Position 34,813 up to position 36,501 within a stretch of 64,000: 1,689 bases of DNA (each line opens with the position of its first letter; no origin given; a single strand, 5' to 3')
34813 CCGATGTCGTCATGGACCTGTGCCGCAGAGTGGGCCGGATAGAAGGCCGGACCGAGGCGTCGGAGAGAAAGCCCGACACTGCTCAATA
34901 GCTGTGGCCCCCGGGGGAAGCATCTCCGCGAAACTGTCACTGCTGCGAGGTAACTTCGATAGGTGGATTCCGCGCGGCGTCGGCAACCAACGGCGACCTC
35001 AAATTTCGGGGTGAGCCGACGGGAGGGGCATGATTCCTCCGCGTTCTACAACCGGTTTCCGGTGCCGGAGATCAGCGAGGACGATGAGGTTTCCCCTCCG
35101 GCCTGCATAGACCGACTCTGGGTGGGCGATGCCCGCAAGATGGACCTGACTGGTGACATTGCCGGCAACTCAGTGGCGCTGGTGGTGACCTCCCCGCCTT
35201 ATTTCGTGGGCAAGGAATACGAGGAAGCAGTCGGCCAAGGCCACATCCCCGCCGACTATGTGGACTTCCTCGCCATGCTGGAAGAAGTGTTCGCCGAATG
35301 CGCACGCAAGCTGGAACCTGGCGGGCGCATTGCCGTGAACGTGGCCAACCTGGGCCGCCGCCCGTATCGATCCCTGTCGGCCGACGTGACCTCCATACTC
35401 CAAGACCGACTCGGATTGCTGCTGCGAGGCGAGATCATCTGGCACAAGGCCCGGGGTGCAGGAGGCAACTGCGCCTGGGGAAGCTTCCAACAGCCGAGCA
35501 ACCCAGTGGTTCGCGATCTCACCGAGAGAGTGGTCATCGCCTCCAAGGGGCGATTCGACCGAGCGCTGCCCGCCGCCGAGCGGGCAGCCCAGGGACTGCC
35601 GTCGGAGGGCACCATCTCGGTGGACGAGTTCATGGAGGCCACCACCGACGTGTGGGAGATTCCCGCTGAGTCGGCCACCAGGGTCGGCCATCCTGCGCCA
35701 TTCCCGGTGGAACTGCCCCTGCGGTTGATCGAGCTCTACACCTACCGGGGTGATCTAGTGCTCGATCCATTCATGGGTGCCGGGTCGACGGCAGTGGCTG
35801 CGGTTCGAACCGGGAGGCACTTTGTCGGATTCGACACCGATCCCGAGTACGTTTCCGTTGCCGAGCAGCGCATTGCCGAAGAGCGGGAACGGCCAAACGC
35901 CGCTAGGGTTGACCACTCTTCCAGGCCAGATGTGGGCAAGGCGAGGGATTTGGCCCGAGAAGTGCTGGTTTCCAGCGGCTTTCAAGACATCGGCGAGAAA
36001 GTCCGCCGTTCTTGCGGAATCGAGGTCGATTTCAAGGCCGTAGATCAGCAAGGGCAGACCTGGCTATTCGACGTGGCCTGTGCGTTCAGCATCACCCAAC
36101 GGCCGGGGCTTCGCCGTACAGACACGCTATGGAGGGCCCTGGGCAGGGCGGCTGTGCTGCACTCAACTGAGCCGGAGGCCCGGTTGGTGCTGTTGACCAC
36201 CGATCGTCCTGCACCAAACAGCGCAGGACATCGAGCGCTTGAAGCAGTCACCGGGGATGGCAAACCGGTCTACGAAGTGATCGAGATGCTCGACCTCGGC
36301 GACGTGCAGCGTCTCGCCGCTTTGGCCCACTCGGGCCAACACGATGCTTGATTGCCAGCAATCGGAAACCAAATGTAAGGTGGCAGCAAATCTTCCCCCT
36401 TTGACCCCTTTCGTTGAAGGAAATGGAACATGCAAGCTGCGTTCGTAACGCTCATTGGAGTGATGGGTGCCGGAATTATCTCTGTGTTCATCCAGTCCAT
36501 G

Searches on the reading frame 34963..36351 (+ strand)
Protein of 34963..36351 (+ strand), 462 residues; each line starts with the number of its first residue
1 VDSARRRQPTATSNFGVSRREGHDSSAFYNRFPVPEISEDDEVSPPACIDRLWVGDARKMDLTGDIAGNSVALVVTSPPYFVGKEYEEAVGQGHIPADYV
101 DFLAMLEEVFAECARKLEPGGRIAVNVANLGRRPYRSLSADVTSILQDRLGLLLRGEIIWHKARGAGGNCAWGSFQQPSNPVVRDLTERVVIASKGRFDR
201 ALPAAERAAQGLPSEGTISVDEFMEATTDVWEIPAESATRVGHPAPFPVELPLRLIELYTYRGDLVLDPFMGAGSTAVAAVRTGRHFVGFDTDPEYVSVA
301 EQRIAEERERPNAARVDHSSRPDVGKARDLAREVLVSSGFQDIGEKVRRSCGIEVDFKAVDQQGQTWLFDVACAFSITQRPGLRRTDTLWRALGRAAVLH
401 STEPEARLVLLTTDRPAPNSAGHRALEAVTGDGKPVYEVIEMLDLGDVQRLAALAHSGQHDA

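Call 4: search_protein_families(library=pfam, proteins=[window:34963-36351:+], max_evalue=0.1)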
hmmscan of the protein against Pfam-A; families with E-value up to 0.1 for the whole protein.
window:34963-36351:+ (462 aa): 5 families
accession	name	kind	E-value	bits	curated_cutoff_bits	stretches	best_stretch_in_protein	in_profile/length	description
PF01555.25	N6_N4_Mtase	-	3.7e-37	128.9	26.7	1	71-301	1-220/221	DNA methylase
PF08241.18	Methyltransf_11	-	0.00019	22.4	21.2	0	101-124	71-94/95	Methyltransferase domain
PF13649.12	Methyltransf_25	-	0.00063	20.8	27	1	266-310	1-47/97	Methyltransferase domain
PF13847.12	Methyltransf_31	-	0.013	15.6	27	0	266-306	7-50/145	Methyltransferase domain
PF08242.18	Methyltransf_12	-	0.074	14.2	30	0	272-312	6-48/98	Methyltransferase domain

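Call 5: search_protein_families(library=padloc, proteins=[window:34963-36351:+], max_evalue=0.1)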
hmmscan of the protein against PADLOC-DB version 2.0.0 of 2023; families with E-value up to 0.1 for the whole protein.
window:34963-36351:+ (462 aa): 74 families (the best 25 are shown)
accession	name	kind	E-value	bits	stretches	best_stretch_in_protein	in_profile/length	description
PDLC03350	MTase_II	-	1.8e-86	288.3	1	1-310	1-301/312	Type II methyltransferase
PDLC03353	MTase_II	-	1.9e-55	186.2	1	51-306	11-252/260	Type II methyltransferase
PDLC03260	MTase_II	-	2.9e-32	109.9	2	219-307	222-310/349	Type II methyltransferase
PDLC03259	MTase_II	-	9.5e-32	108.3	1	50-304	4-255/423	Type II methyltransferase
PDLC03283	MTase_II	-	6.7e-30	102.5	1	51-314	6-281/352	Type II methyltransferase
PDLC03371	MTase_II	-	5.9e-29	99.4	1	65-309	24-257/260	Type II methyltransferase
PDLC03387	MTase_II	-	5.2e-28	96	2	219-307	195-278/289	Type II methyltransferase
PDLC03299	MTase_II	-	1.2e-27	95.2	1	54-307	19-262/296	Type II methyltransferase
PDLC03265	MTase_II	-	5.4e-22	76.7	2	227-305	251-329/333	Type II methyltransferase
PDLC03295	MTase_II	-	1.1e-21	75.7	2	233-308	190-270/292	Type II methyltransferase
PDLC03320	MTase_II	-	1.7e-21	74.7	2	228-311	195-281/289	Type II methyltransferase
PDLC03246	MTase_II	-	2.2e-18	64.5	1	66-298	127-360/376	Type II methyltransferase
PDLC03363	MTase_II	-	3.3e-18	64.1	1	221-312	32-126/294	Type II methyltransferase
PDLC03230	MTase_II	-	4.9e-18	63.5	1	48-312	34-290/360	Type II methyltransferase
PDLC03339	MTase_II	-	5.5e-18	62.9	1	228-306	192-273/399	Type II methyltransferase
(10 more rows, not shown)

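Call 6: search_protein_families(library=ncbifam, proteins=[window:34963-36351:+], max_evalue=0.1)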
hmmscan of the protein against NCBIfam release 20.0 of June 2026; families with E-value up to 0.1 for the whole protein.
window:34963-36351:+ (462 aa): 6 families
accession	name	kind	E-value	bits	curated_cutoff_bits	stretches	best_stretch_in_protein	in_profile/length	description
NF008572.0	PRK11524.1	equivalog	2.1e-17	63.2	292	1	54-309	19-261/294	adenine-specific DNA-methyltransferase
NF050803.1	DnaMtaseCcrMCaul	equivalog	1.2e-14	54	830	1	241-346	184-286/350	adenine-specific DNA-methyltransferase CcrM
NF010253.0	PRK13699.1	subfamily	8.8e-14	51.7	244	1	241-308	142-209/226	DNA methyltransferase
NF043040.1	corrin_prot_MT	hypoth_equivalog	4.4e-06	26.3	180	1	254-310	33-89/216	corrinoid protein-associated methyltransferase CpaM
TIGR01177.1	TIGR01177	hypoth_equivalog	0.00025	20.5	316.55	1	262-298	182-218/330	TIGR01177 family methyltransferase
NF040538.1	methyl_ArsM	equivalog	0.041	13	500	0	107-128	190-213/356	arsinothricin biosynthesis methyltransferase ArsM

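Call 7: search_protein_families(library=phrogs, proteins=[window:34963-36351:+], max_evalue=0.1)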
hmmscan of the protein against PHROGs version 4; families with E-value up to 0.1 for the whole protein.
window:34963-36351:+ (462 aa): 13 families
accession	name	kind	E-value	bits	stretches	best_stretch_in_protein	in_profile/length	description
phrog_67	-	other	1e-57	197.7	1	51-326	125-370/743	DNA methyltransferase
phrog_498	-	other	7.9e-32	111.5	1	50-317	201-432/633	DNA methyltransferase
phrog_3008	-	other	1.7e-19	71.1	1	225-307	129-214/244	DNA methyltransferase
phrog_18293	-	other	1.2e-17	64.9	1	219-310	23-113/119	methyltransferase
phrog_12517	-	unknown function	2.7e-16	60.7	2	257-332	100-172/316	-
phrog_8769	-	other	2.2e-11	44.4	1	257-310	6-59/71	methyltransferase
phrog_23085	-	unknown function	4.7e-11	43.5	1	239-311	40-112/138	-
phrog_6952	-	other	2.3e-10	41.6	1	228-304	99-175/181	DNA methyltransferase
phrog_23148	-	unknown function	2.5e-09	38.4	1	241-305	83-147/165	-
phrog_6025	-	other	2.6e-09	38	1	64-176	24-124/192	DNA methyltransferase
phrog_18146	-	other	1.1e-08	35.4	1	228-294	31-101/452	DNA methyltransferase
phrog_16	-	DNA, RNA and nucleotide metabolism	4.1e-06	26.3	1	236-307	841-912/986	DNA helicase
phrog_10183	-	other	0.00065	19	1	264-302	117-155/889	DNA methyltransferase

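Call 9: find_homologous_proteins(query=window:34963-36351:+)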
Query window:34963-36351:+ (462 aa): 8000 proteins with E <= 0.001 among 8000 candidates; the best 120 are listed.
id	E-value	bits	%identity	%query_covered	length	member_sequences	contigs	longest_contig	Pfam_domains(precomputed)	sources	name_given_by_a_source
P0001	0.0e+0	1043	100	100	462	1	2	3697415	PF01555.25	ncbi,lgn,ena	-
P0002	7.1e-264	893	87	99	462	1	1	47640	PF01555.25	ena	-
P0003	3.3e-262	888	86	100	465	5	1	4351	PF01555.25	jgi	-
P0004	3.6e-262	888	86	99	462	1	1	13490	PF01555.25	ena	-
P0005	8.5e-261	883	86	98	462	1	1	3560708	PF01555.25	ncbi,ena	-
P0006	1.0e-260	883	86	98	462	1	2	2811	PF01555.25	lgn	-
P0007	5.3e-250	848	83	98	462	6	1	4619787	PF01555.25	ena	-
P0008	2.7e-242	822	80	98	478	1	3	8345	PF01555.25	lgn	-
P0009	9.6e-240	814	77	98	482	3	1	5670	PF01555.25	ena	-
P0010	1.9e-239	813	74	98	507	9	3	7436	PF01555.25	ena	-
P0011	6.9e-239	811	79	98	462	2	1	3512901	PF01555.25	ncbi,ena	-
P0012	1.6e-238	810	79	98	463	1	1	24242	PF01555.25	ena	-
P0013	4.1e-237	805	76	100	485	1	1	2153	PF01555.25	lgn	-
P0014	1.6e-236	803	72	99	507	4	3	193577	PF01555.25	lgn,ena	-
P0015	2.6e-236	803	76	98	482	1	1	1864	PF01555.25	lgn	-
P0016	6.4e-234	795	73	98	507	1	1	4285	PF01555.25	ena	-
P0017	1.5e-233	794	78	98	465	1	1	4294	PF01555.25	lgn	-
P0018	2.3e-233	793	74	98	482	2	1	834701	PF01555.25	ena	-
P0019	6.3e-232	788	74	98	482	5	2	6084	PF01555.25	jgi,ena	-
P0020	9.8e-232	788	75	99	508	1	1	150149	PF01555.25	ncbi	-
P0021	2.0e-231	787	77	98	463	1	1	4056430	PF01555.25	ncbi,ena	-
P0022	4.1e-231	786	77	98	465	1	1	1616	PF01555.25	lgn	-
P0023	7.5e-231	785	75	100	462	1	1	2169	PF01555.25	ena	-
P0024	3.1e-230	783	71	99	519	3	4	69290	PF01555.25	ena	-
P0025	7.9e-230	781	77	98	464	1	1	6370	PF01555.25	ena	-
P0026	2.4e-229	780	74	98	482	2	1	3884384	PF01555.25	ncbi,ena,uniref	ncbi:DNA-methyltransferase [Candidatus Poriferisocius sp.]|uniref:DNA-methyltransferase n=1 Tax=Cand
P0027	8.9e-229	778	74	99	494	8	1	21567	PF01555.25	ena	-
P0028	1.8e-228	777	71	98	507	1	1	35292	PF01555.25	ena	-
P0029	3.4e-228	776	70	98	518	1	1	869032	PF01555.25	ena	-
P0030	3.8e-228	776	91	82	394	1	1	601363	PF01555.25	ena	-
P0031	5.5e-228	775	74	98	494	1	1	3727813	PF01555.25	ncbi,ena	-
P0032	6.3e-228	775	79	95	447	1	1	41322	PF01555.25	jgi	jgi:site-specific DNA-methyltransferase (adenine-specific)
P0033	1.8e-226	770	73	98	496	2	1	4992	PF01555.25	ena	-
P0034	8.9e-226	768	72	98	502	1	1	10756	PF01555.25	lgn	-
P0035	3.4e-224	763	74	100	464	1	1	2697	PF01555.25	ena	-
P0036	9.3e-224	761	74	100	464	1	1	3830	PF01555.25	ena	-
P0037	5.1e-223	759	69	98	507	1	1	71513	PF01555.25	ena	-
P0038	9.5e-223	758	72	100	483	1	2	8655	PF01555.25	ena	-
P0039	5.4e-221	752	72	99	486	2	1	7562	PF01555.25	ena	-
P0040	3.6e-220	749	73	92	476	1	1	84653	PF01555.25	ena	-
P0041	6.4e-220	749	68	98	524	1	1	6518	PF01555.25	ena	-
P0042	8.2e-220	748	66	99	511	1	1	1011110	PF01555.25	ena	-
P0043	1.9e-219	747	69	99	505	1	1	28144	PF01555.25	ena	-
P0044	1.0e-218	745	70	99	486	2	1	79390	PF01555.25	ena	-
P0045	1.2e-218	744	78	91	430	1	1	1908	PF01555.25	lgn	-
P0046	3.3e-218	743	68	98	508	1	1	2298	PF01555.25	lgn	-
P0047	6.2e-218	742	72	98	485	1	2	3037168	PF01555.25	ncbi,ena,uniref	ncbi:DNA-methyltransferase [Candidatus Poriferisocius sp.]|uniref:DNA-methyltransferase n=1 Tax=Cand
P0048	2.0e-217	740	69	98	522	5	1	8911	PF01555.25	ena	-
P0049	3.3e-217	740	72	99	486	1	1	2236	PF01555.25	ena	-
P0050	8.2e-217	738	71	99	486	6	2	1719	PF01555.25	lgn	-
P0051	9.6e-217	738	68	99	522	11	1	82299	PF01555.25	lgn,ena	-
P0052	1.7e-216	737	73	91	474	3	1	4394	PF01555.25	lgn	-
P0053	2.7e-216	737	66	99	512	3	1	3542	PF01555.25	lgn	-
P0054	3.1e-216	736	76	91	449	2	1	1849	PF01555.25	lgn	-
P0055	4.5e-216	736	78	91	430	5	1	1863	PF01555.25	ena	-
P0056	2.2e-215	734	77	91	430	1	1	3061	PF01555.25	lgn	-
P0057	2.6e-215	733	67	99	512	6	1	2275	PF01555.25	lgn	-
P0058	7.9e-215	732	69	98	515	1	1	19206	PF01555.25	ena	-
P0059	4.5e-214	729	67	98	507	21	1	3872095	PF01555.25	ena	-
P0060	6.2e-214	729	66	98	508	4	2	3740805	PF01555.25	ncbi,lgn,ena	-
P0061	1.0e-212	725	72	97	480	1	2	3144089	PF01555.25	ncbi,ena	-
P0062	1.4e-212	724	67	98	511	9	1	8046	PF01555.25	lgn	-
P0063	2.6e-212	724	68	99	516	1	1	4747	PF01555.25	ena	-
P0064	3.7e-212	723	77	91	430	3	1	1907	PF01555.25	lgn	-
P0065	4.2e-212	723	71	99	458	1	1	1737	PF01555.25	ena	-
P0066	5.5e-212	722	64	95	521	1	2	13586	PF01555.25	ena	-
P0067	9.5e-212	722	67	99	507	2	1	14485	PF01555.25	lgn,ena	-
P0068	1.1e-211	721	74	91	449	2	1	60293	PF01555.25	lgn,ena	-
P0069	1.2e-211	721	67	97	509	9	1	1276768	PF01555.25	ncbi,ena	-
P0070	2.2e-211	720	77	91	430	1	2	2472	PF01555.25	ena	-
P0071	6.2e-211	719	66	98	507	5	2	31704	PF01555.25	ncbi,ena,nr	ncbi:MAG: site-specific DNA-methyltransferase [Acidimicrobiaceae bacterium]|nr:site-specific DNA-met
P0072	7.2e-211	719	66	98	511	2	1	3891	PF01555.25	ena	-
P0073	1.2e-210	718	66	96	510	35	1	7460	PF01555.25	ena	-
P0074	1.4e-210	718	65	97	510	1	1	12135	PF01555.25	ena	-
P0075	1.4e-210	718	66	98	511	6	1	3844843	PF01555.25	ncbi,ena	-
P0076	2.0e-210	717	67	98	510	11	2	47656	PF01555.25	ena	-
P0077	5.4e-210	716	67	98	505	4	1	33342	PF01555.25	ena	-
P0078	7.8e-210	715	71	98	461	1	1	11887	PF01555.25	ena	-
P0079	8.8e-210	715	65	95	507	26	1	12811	PF01555.25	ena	-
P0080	1.4e-209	715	65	98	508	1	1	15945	PF01555.25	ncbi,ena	-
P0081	1.5e-209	714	66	99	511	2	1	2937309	PF01555.25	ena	-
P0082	1.7e-209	714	68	99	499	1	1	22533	PF01555.25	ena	-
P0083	2.3e-209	714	77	67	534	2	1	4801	PF01555.25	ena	-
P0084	5.6e-209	713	70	95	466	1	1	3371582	PF01555.25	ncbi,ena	-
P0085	5.9e-209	712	72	91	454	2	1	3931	PF01555.25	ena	-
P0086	8.0e-209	712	73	92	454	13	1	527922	PF01555.25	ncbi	-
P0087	8.5e-209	712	66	98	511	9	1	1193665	PF01555.25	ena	-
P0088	8.7e-209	712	66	98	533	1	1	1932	PF01555.25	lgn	-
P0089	1.2e-208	711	66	98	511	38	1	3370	PF01555.25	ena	-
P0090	1.6e-208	711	66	97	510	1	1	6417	PF01555.25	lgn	-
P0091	2.1e-208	711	67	98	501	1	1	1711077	PF01555.25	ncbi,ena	-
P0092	3.8e-208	710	64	99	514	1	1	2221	PF01555.25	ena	-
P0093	4.2e-208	710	66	100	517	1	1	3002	PF01555.25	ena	-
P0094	4.7e-208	709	67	98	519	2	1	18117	PF01555.25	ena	-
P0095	4.8e-208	709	64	99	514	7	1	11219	PF01555.25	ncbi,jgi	-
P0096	6.0e-208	709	67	99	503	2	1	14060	PF01555.25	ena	-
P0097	8.6e-208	709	65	98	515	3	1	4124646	PF01555.25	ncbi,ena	-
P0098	1.5e-207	708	66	99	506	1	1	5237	PF01555.25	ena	-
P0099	1.6e-207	708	66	98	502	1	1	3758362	PF01555.25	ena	-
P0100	2.3e-207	707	65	98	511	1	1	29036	PF01555.25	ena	-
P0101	2.4e-207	707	65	98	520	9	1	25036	PF01555.25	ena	-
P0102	3.9e-207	706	66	98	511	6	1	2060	PF01555.25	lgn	-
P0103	5.5e-207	706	65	98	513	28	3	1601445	PF01555.25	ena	-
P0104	5.7e-207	706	66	98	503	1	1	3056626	PF01555.25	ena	-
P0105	6.1e-207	706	64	98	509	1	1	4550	PF01555.25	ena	-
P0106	8.4e-207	705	65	98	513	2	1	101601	PF01555.25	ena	-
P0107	8.7e-207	705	66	98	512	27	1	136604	PF01555.25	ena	-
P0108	1.4e-206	705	65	98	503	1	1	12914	PF01555.25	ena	-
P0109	2.2e-206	704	66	99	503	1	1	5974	PF01555.25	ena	-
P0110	2.3e-206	704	65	98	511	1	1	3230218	PF01555.25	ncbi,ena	-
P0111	3.5e-206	703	67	98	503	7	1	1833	PF01555.25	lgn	-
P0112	4.1e-206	703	65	98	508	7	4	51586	PF01555.25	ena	-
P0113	5.9e-206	703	65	98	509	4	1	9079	PF01555.25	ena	-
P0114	6.0e-206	703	65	98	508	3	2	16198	PF01555.25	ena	-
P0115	6.1e-206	703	66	99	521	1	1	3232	PF01555.25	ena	-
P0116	2.9e-205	700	66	98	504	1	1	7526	PF01555.25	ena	-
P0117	3.0e-205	700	65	100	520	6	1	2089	PF01555.25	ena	-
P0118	3.0e-205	700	65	98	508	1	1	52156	PF01555.25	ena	-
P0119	3.6e-205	700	64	99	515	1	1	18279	PF01555.25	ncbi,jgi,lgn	-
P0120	3.9e-205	700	69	98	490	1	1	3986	PF01555.25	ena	-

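Call 12: find_encoding_contigs(protein=P0005, flank=6000, max_places=2)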
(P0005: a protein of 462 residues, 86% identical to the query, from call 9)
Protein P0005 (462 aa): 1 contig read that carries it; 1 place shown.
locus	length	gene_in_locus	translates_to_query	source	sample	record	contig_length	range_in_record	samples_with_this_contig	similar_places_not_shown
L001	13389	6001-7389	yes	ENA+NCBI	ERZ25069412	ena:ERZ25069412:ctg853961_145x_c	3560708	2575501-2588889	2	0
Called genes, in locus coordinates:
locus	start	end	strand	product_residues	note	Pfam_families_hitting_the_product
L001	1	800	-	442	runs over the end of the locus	PF01595:CNNM, PF00571:CBS (weak), PF03471:CorC_HlyC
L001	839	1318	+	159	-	PF12802:MarR_2, PF01047:MarR, PF13463:HTH_27 (weak)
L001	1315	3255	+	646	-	PF00664:ABC_membrane, PF00005:ABC_tran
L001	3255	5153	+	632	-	PF00664:ABC_membrane, PF00005:ABC_tran, PF02463:SMC_N (faint), PF13191:AAA_16 (faint), PF13401:AAA_22 (faint)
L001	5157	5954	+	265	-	PF00005:ABC_tran, PF13304:AAA_21 (faint)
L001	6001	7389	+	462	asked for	PF01555:N6_N4_Mtase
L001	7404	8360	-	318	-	PF00528:BPD_transp_1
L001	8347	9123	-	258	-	PF00005:ABC_tran, PF13304:AAA_21 (faint)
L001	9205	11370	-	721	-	PF09084:NMT1, PF13379:NMT1_2, PF12974:Phosphonate-bd (faint), PF09084:NMT1, PF13379:NMT1_2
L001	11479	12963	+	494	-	PF00884:Sulfatase, PF01663:Phosphodiest (faint), PF16347:SGSH_C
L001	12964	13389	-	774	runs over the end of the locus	PF00884:Sulfatase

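Call 13: find_encoding_contigs(protein=P0026, flank=6000, max_places=2)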
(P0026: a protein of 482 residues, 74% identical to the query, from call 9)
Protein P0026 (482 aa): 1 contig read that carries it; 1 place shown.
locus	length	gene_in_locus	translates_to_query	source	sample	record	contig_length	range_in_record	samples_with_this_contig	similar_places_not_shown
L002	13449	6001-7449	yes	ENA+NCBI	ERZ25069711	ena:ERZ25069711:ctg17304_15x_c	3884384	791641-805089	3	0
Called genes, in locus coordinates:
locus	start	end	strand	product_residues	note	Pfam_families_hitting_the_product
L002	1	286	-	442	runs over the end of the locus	PF01595:CNNM, PF00571:CBS (faint), PF03471:CorC_HlyC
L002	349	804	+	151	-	PF01047:MarR, PF12802:MarR_2, PF13463:HTH_27 (weak)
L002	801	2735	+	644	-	PF00664:ABC_membrane, PF00005:ABC_tran, PF02463:SMC_N (faint)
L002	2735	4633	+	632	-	PF00664:ABC_membrane, PF00005:ABC_tran, PF13191:AAA_16 (weak), PF13401:AAA_22 (faint)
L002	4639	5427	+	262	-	PF00005:ABC_tran, PF13304:AAA_21 (faint)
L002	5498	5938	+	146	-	-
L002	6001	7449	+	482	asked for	PF01555:N6_N4_Mtase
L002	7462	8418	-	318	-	PF00528:BPD_transp_1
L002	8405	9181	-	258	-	PF00005:ABC_tran, PF13304:AAA_21 (faint)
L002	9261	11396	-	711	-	PF13379:NMT1_2, PF09084:NMT1, PF12974:Phosphonate-bd (weak), PF09084:NMT1, PF13379:NMT1_2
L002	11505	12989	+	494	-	PF00884:Sulfatase, PF16347:SGSH_C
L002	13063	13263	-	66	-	-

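Call 14: find_encoding_contigs(protein=P0060, flank=6000, max_places=2)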
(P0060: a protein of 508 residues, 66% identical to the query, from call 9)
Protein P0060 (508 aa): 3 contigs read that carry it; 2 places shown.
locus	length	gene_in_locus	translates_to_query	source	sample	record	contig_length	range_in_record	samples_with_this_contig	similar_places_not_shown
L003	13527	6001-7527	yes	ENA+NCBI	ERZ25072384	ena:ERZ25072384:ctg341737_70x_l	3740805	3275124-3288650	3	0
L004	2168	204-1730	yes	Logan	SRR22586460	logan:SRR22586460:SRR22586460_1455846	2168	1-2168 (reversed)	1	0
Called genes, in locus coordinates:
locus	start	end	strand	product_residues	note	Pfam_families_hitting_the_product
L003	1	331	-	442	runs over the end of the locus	PF01595:CNNM, PF00571:CBS (weak), PF03471:CorC_HlyC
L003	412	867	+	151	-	PF01047:MarR, PF12802:MarR_2, PF13463:HTH_27 (weak)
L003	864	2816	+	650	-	PF00664:ABC_membrane, PF02463:SMC_N (faint), PF00005:ABC_tran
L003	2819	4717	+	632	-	PF00664:ABC_membrane, PF00005:ABC_tran, PF13401:AAA_22 (faint)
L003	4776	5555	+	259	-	PF00005:ABC_tran, PF13304:AAA_21 (faint)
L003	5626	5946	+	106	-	-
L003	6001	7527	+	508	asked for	PF01555:N6_N4_Mtase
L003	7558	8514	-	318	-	PF00528:BPD_transp_1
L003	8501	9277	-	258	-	PF00005:ABC_tran, PF13304:AAA_21 (faint)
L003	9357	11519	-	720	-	PF09084:NMT1, PF12974:Phosphonate-bd (faint), PF13379:NMT1_2, PF09084:NMT1, PF13379:NMT1_2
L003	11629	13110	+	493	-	PF00884:Sulfatase, PF01663:Phosphodiest (faint), PF16347:SGSH_C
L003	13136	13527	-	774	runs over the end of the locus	PF00884:Sulfatase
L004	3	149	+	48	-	?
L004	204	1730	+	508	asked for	PF01555:N6_N4_Mtase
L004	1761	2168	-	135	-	?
